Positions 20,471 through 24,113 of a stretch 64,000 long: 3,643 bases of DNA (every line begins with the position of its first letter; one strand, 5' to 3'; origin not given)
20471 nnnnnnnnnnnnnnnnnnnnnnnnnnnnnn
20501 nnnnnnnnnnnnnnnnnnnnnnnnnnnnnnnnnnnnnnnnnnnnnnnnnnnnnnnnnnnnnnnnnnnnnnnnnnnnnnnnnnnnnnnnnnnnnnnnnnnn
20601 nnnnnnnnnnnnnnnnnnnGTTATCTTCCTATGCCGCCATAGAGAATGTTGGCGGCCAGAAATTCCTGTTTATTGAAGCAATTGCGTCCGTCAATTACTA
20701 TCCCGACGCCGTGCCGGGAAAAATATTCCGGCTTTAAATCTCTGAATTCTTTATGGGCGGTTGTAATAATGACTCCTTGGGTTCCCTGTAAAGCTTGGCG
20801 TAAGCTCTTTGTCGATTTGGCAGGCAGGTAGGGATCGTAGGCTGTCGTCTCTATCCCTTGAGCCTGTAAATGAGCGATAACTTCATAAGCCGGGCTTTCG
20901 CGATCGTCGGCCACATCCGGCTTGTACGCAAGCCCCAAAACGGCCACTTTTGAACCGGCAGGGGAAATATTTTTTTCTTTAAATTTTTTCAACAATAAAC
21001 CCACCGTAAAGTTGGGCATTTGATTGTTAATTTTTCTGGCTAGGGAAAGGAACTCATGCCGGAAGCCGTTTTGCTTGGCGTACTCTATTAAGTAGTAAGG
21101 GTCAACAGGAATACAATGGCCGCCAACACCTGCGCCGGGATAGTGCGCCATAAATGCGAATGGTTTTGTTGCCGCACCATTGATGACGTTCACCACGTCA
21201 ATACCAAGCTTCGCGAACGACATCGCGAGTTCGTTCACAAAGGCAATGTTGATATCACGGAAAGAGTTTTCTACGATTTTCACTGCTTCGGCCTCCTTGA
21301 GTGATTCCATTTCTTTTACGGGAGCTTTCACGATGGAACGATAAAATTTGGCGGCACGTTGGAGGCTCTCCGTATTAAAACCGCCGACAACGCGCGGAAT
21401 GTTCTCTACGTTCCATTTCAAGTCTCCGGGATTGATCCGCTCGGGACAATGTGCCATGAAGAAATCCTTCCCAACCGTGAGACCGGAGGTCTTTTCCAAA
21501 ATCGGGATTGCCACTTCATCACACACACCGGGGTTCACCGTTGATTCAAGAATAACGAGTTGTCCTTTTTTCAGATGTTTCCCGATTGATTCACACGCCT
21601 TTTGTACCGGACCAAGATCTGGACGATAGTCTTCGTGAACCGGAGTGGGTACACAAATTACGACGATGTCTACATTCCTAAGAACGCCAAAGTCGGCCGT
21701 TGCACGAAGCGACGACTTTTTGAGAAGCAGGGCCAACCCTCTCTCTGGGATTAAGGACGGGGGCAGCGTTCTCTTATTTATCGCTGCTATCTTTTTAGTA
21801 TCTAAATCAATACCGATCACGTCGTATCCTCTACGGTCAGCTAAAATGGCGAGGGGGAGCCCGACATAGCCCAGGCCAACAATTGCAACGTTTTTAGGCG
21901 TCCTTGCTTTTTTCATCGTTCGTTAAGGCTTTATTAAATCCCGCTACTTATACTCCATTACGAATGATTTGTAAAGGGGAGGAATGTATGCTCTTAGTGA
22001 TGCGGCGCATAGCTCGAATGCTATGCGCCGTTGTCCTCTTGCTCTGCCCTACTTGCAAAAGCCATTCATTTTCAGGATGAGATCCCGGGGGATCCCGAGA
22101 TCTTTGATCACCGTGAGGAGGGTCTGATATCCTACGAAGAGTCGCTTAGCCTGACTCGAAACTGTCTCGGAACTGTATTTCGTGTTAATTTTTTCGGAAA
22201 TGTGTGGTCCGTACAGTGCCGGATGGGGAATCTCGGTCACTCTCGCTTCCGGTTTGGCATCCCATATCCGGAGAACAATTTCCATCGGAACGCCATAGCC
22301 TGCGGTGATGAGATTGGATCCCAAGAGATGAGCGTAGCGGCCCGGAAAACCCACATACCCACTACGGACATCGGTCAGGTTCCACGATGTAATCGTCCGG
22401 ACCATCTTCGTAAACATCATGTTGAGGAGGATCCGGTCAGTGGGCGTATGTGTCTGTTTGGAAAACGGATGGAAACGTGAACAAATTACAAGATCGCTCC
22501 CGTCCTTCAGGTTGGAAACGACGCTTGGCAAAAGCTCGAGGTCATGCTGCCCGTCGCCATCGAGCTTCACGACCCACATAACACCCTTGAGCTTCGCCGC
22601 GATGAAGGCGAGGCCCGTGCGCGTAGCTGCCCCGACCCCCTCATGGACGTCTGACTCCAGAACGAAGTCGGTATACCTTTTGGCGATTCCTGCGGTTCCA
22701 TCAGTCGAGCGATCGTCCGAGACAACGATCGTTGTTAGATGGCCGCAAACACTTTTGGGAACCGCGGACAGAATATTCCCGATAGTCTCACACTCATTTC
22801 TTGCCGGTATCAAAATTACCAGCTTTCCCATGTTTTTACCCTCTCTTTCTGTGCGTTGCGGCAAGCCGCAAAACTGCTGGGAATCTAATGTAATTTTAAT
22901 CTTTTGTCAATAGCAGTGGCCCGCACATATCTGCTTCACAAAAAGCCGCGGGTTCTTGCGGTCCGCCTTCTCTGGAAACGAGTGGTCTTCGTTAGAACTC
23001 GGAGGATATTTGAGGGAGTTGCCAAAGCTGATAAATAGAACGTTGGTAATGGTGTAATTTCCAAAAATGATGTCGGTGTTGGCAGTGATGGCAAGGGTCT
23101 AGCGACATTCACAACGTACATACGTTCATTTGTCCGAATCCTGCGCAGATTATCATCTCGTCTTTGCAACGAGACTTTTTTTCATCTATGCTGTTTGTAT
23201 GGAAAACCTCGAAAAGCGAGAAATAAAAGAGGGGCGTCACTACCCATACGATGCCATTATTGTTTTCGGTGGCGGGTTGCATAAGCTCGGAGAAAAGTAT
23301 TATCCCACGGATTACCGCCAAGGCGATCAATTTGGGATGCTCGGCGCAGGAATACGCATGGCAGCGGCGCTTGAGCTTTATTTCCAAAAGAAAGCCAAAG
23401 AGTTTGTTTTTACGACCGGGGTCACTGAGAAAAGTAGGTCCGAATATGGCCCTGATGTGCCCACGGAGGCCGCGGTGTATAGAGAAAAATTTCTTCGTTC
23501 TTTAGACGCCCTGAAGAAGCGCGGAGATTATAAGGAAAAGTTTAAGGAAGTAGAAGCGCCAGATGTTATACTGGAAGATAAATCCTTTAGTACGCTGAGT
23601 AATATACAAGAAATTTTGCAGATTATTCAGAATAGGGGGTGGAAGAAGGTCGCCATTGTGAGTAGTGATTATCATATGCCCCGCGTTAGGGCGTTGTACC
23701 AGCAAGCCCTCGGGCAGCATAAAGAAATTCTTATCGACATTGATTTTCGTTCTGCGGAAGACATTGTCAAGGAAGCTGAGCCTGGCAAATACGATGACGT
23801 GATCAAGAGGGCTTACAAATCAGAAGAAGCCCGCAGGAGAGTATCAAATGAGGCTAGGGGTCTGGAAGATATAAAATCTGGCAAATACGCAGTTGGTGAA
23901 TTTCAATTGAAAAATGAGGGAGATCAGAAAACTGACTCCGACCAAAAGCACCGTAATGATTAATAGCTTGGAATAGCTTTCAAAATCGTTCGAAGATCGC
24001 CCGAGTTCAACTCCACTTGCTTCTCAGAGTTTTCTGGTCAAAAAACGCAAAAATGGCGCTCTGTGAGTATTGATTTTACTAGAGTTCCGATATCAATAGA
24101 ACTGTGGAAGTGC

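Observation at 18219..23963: Lower-GC surface-glycan cluster with a predicted UDP-GlcA/UDP-Xyl pathway and a synthase-type membrane GT2, directly upstream of the giant adhesin gene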

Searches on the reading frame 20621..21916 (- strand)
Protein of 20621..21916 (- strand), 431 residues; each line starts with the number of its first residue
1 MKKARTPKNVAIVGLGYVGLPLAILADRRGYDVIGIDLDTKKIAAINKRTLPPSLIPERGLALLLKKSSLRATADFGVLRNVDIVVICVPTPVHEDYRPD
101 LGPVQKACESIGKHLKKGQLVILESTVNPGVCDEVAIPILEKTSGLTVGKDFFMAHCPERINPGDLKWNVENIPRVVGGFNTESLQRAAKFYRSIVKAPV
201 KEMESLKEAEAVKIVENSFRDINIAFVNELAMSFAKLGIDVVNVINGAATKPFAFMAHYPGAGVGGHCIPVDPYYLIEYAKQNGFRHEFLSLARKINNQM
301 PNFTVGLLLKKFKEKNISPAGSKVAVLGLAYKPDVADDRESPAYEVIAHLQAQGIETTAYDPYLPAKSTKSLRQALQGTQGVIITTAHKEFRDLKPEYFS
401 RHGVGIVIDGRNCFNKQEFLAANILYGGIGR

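Call 5: search_protein_families(library=pfam, proteins=[window:20621-21916:-], max_evalue=0.01)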
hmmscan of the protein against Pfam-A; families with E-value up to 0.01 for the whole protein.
window:20621-21916:- (431 aa): 5 families
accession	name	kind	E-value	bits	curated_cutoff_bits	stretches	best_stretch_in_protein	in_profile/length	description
PF03721.20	UDPG_MGDP_dh_N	-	5.7e-44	150.4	27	1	9-186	2-181/187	UDP-glucose/GDP-mannose dehydrogenase family, NAD binding domain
PF00984.24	UDPG_MGDP_dh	-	1.3e-29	102.6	25.4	1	207-298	1-93/94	UDP-glucose/GDP-mannose dehydrogenase family, central domain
PF03720.21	UDPG_MGDP_dh_C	-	4.7e-22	78.8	30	1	325-415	1-102/103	UDP-glucose/GDP-mannose dehydrogenase family, UDP binding domain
PF03446.21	NAD_binding_2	-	7.1e-06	26.6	21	1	9-135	1-103/161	NAD binding domain of 6-phosphogluconate dehydrogenase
PF01210.29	NAD_Gly3P_dh_N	-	0.00094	19.6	23.1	1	9-96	1-84/158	NAD-dependent glycerol-3-phosphate dehydrogenase N-terminus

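Call 6: search_protein_families(library=ncbifam, proteins=[window:20621-21916:-], max_evalue=0.01)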
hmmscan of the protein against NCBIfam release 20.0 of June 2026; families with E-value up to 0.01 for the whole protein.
window:20621-21916:- (431 aa): 11 families
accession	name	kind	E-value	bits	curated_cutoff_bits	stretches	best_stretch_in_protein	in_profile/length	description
TIGR03026.1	NDP-sugDHase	subfamily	3e-122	408.3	189.8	1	9-412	2-413/413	nucleotide sugar dehydrogenase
NF040825.1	UDPMaNacDH_Arch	equivalog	3.1e-98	329.4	750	1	9-431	2-415/418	UDP-N-acetyl-D-mannosamine dehydrogenase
NF011729.0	PRK15182.1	equivalog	3.1e-73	247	592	1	9-369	8-362/425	Vi polysaccharide biosynthesis UDP-N-acetylglucosamine C-6 dehydrogenase TviB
NF008286.0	PRK11064.1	equivalog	2.8e-70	237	459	1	8-401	4-409/420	UDP-N-acetyl-D-mannosamine dehydrogenase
NF041297.1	UDPGDh_AglM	equivalog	4.4e-61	207.1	670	1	9-420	2-423/429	UDP-glucose 6-dehydrogenase AglM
NF047673.2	TeichurnBiosyTuaD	equivalog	6.2e-46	157.4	700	1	8-431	2-431/439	UDP-glucose 6-dehydrogenase TuaD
NF011631.0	PRK15057.1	equivalog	2.8e-14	53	757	1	10-368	3-343/388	UDP-glucose 6-dehydrogenase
NF000942.0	PRK00094.1-4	subfamily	0.00077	18.7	257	1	8-96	3-87/334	NAD(P)H-dependent glycerol-3-phosphate dehydrogenase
NF043037.1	ThreonDh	equivalog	0.00079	18.9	350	0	8-48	3-43/297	L-threonate dehydrogenase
NF045599.1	bili_reduct_long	exception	0.0015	16.9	750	0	2-53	376-427/641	bilirubin reductase, long form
NF004783.0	PRK06129.1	equivalog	0.0086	15.5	347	0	8-48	3-43/315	3-hydroxyacyl-CoA dehydrogenase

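Call 8: search_solved_structures(query=window:20621-21916:-, max_evalue=1e-10, show_alignments=1)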
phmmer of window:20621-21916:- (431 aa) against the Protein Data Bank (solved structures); distinct sequences matched with E-value up to 1e-10: 17.
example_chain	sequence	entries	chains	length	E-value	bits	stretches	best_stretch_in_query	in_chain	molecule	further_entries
4r16_A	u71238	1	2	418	5.4e-82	279.2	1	10-431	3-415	418aa long hypothetical UDP-N-acetyl-D-mannosaminuronic acid dehydrogenase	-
3ojl_A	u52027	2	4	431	6.6e-71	242.7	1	10-416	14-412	Cap5O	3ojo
3g79_A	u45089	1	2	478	1.2e-62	215.5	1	5-431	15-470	NDP-N-acetyl-D-galactosaminuronic acid dehydrogenase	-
4xr9_A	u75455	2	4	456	4.5e-58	200.5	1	6-395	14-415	CalS8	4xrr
3gg2_A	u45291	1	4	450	2.5e-38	135.4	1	9-415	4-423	Sugar dehydrogenase, UDP-glucose/GDP-mannose dehydrogenase family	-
3vtf_A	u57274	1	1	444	4.1e-34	121.5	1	9-394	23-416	UDP-glucose 6-dehydrogenase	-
2y0e_A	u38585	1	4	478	2.2e-33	119.1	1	8-367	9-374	UDP-GLUCOSE DEHYDROGENASE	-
1mfz_A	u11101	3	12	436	2e-32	115.9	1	10-362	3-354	GDP-mannose 6-dehydrogenase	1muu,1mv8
2y0c_A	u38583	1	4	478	4e-32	115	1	8-367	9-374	UDP-GLUCOSE DEHYDROGENASE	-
2y0d_A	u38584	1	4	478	4e-32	115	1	8-367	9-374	UDP-GLUCOSE DEHYDROGENASE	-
4a7p_A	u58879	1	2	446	5.9e-32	114.4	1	9-431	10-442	UDP-GLUCOSE DEHYDROGENASE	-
2o3j_A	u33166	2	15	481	7.9e-16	61.3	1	9-366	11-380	UDP-glucose 6-dehydrogenase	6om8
3pid_A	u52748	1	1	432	6.3e-15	58.3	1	9-365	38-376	UDP-glucose 6-dehydrogenase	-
3phl_A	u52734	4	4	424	6.7e-15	58.2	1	9-364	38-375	UDP-glucose 6-dehydrogenase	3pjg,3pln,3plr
1dli_A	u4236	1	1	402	8.6e-15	57.9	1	10-402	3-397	UDP-GLUCOSE DEHYDROGENASE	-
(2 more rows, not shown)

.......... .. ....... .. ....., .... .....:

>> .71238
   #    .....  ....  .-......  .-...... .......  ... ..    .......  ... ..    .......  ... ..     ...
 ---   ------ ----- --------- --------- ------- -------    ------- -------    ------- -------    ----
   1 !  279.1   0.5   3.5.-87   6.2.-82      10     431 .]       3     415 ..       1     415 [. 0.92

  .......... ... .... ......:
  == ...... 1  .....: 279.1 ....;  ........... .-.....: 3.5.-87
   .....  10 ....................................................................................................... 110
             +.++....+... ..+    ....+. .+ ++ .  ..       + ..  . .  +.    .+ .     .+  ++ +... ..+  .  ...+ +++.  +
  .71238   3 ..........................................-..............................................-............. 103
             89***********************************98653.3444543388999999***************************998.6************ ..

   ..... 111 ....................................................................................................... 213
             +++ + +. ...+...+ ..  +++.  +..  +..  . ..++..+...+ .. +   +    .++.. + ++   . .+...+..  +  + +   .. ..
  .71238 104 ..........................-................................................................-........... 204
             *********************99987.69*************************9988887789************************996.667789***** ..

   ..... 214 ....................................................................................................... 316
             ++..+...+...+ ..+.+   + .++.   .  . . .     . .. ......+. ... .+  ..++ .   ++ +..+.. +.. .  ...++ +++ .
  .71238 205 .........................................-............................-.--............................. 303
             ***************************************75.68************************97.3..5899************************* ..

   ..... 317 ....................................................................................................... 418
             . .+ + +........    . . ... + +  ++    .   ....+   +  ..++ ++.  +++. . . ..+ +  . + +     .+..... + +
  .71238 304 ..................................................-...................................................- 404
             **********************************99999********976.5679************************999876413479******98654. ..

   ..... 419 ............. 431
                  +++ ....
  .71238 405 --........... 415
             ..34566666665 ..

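Call 63: list_cluster_members(proteins=[P0001, window:20621-21916:-, window:24130-26316:-])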
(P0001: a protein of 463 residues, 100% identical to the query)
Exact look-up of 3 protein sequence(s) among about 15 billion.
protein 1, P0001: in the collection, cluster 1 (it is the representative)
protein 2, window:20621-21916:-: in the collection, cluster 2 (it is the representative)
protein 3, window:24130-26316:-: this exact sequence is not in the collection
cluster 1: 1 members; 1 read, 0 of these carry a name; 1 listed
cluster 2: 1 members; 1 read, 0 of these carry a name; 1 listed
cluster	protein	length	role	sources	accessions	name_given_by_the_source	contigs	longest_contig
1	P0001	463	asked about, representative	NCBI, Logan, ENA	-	-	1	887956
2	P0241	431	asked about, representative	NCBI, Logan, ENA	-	-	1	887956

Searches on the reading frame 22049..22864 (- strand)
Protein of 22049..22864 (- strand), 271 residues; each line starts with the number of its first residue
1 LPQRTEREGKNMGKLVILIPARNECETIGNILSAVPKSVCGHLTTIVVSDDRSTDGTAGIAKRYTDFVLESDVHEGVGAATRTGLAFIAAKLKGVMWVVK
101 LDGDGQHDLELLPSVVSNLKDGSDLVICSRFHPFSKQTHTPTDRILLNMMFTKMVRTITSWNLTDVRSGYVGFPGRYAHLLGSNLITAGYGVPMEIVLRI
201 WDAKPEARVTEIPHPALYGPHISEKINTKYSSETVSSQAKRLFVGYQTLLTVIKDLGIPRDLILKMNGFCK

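Call 5: search_protein_families(library=pfam, proteins=[window:22049-22864:-], max_evalue=0.01)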
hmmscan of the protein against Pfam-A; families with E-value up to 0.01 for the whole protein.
window:22049-22864:- (271 aa): 1 family
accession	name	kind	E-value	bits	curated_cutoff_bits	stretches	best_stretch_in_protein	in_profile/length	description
PF00535.33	Glycos_transf_2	-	2.4e-16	60.5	23.3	1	17-166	2-152/168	Glycosyl transferase family 2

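Call 6: search_protein_families(library=ncbifam, proteins=[window:22049-22864:-], max_evalue=0.01)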
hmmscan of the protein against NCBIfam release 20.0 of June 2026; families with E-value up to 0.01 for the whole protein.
window:22049-22864:- (271 aa): 10 families
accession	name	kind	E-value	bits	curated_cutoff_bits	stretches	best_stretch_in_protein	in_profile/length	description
NF058614.1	PPMAGASynPpgS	equivalog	2.3e-20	73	370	1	17-220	4-200/226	polyprenyl-phospho-N-acetylgalactosaminyl synthase PpgS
TIGR04182.1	glyco_TIGR04182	equivalog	9.3e-17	61.3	325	1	15-212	2-186/293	S-layer glycoprotein N-glycosyltransferase AglJ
TIGR03469.1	HpnB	hypoth_equivalog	7e-09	35.2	379.25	1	11-70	42-101/386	hopene-associated glycosyltransferase HpnB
NF041391.1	DPhHxTase_Halo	equivalog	2.2e-08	33.4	375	1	22-173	4-145/213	dolichyl-phosphate hexose transferase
NF010496.0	PRK13915.1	equivalog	3.2e-07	29.7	262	1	10-70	28-90/307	glucosyl-3-phosphoglycerate synthase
NF045692.1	OglycostaseCruG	equivalog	1.6e-05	24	600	1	7-126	35-160/386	2'-O-glycosyltransferase CruG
NF041875.1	EPS_EpsD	equivalog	2.7e-05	23.7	370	1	16-160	2-145/325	exopolysaccharide biosynthesis glycosyltransferase EpsD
TIGR04283.1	glyco_like_mftF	equivalog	6.8e-05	22.6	182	1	16-73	2-58/221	TIGR04283 family arsenosugar biosynthesis glycosyltransferase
NF041865.1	EpsU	equivalog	0.0016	17.5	700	1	10-126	36-154/394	exopolysaccharide biosynthesis GT2 family glycosyltransferase EpsU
NF047588.1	GlcsyltransPgfSStrep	equivalog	0.0023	17.2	500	1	14-170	2-156/308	glycosyltransferase PgfS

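Call 11: search_solved_structures(query=window:22049-22864:-, max_evalue=0.001, show_alignments=1)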
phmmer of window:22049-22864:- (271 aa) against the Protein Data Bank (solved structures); distinct sequences matched with E-value up to 0.001: 2.
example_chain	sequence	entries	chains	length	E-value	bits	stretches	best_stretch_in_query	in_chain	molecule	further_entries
5mlz_A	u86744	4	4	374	5.3e-11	45.2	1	14-200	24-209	Dolichol monophosphate mannose synthase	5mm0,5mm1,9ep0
22ao_A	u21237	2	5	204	0.00026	23.3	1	19-124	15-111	GmaR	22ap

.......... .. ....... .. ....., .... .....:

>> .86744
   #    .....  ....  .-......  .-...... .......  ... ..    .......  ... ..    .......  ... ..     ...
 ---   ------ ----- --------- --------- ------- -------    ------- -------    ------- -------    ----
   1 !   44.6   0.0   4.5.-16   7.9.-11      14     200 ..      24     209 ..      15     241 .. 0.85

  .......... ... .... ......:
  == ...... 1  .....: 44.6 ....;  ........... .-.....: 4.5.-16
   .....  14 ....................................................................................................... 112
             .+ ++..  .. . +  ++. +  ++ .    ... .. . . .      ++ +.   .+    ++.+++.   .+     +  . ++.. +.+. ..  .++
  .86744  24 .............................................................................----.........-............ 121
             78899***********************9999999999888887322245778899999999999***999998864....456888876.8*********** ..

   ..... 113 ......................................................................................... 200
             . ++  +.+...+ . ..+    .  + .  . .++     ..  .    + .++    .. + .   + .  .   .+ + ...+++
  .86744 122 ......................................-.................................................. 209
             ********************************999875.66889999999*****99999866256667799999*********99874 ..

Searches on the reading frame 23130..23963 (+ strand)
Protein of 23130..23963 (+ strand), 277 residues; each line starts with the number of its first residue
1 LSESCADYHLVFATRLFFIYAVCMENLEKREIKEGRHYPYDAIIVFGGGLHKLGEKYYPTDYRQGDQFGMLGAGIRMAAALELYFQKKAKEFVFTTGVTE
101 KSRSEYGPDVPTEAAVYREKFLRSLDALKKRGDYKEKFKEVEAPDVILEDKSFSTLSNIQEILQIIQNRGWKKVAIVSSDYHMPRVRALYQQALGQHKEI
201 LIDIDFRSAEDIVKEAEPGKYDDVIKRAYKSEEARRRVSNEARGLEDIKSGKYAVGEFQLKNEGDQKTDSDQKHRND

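Call 5: search_protein_families(library=pfam, proteins=[window:23130-23963:+], max_evalue=0.01)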
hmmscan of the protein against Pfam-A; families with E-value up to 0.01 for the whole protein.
window:23130-23963:+ (277 aa): 3 families
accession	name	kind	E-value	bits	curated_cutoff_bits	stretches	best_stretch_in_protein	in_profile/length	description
PF02698.23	DUF218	-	4.4e-15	56.2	27.6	1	41-195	1-104/133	DUF218 domain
PF00702.32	Hydrolase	-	0.00036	21.4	26.4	1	104-228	48-167/191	haloacid dehalogenase-like hydrolase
PF01094.35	ANF_receptor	-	0.0019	17.7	25.4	0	155-234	103-178/353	Receptor family ligand binding region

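Call 6: search_protein_families(library=ncbifam, proteins=[window:23130-23963:+], max_evalue=0.01)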
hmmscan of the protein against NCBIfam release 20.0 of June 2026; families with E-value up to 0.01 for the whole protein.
window:23130-23963:+ (277 aa): 0 families
